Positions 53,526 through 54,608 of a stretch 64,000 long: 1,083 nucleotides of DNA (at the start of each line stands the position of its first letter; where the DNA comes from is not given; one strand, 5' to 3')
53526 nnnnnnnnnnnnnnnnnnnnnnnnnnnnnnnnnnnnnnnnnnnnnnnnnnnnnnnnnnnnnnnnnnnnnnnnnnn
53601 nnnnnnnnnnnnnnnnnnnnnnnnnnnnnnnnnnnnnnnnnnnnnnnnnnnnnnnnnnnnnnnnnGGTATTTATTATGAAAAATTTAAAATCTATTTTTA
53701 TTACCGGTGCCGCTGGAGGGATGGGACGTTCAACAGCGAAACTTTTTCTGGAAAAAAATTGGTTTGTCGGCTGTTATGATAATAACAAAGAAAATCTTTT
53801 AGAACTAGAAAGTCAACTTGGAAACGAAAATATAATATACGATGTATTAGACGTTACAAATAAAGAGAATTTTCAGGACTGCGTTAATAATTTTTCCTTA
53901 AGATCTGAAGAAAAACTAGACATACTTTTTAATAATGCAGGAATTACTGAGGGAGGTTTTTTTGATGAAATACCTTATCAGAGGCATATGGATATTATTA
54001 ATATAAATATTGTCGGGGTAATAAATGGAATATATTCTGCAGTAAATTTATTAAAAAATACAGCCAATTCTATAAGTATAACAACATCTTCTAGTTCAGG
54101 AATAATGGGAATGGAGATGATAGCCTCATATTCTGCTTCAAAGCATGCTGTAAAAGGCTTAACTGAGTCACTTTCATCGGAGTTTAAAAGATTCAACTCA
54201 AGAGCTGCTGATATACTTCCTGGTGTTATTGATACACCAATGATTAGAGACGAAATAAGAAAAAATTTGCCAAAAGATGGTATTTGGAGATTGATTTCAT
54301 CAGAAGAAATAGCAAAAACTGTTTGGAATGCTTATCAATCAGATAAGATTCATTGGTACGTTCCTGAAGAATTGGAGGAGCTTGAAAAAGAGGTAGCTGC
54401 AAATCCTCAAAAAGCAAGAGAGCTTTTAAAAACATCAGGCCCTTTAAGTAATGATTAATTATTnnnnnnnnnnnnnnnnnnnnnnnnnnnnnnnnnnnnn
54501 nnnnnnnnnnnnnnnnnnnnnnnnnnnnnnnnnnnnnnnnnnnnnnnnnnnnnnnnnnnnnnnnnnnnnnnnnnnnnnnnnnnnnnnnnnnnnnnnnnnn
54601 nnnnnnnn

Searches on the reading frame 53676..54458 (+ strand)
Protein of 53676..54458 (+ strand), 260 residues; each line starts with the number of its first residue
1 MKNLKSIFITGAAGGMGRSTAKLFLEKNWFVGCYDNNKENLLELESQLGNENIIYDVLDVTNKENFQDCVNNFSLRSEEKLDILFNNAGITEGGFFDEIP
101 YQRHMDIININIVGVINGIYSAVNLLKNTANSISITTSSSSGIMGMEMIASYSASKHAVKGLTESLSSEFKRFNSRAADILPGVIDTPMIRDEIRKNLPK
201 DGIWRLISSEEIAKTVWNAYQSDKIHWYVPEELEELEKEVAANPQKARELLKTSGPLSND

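Call 78: search_protein_families(library=ncbifam, proteins=[window:53676-54458:+], max_evalue=1e-10)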
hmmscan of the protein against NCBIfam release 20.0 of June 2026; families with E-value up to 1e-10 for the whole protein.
window:53676-54458:+ (260 aa): 141 families (the best 25 are shown)
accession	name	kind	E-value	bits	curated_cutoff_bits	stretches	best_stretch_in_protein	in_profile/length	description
NF006123.0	PRK08267.1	equivalog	7.4e-83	277.8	261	1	5-254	3-255/261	SDR family oxidoreductase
NF005878.0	PRK07825.1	subfamily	2.4e-36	125.5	287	1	5-252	10-249/278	short chain dehydrogenase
NF053702.1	TrHdxCHCADhChcB1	equivalog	2.2e-30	105.9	400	1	5-216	5-218/250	trans-4-hydroxycyclohexanecarboxylate dehydrogenase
NF005806.0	PRK07666.1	equivalog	1.5e-29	103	286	1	5-218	8-219/239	3-ketoacyl-ACP reductase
NF005594.0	PRK07326.1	equivalog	2.6e-29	102.4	271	1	3-221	5-217/237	SDR family oxidoreductase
NF004198.0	PRK05653.1-3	equivalog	5.6e-29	101.3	296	1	3-191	6-195/248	3-oxoacyl-ACP reductase FabG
NF009466.0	PRK12826.1-2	subfamily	6.9e-29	101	222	1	6-216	5-222/248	3-oxoacyl-ACP reductase FabG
NF052558.1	MBtsdlDhBudC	equivalog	1.5e-28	100.1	270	1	5-194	4-191/250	meso-2,3-butanediol dehydrogenase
NF005372.1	PRK06914.1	subfamily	1.8e-28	99.6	320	1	7-191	5-191/279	SDR family oxidoreductase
TIGR01830.1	3oxo_ACP_reduc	equivalog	3.6e-28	98.9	297.75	1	8-216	2-216/239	3-oxoacyl-[acyl-carrier-protein] reductase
TIGR03971.1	SDR_subfam_1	subfamily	4.6e-28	98.3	300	1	51-227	64-236/271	mycofactocin-coupled SDR family oxidoreductase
NF009464.0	PRK12824.1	subfamily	7.1e-28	97.9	269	1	7-216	5-220/245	3-oxoacyl-ACP reductase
NF004196.0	PRK05650.1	equivalog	3.8e-27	95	297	1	5-209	3-209/272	SDR family oxidoreductase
NF004792.0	PRK06139.1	equivalog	5.4e-27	94.7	308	1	4-192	8-198/327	SDR family oxidoreductase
NF004791.0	PRK06138.1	equivalog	7.6e-27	94.2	312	1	6-197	7-198/252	SDR family oxidoreductase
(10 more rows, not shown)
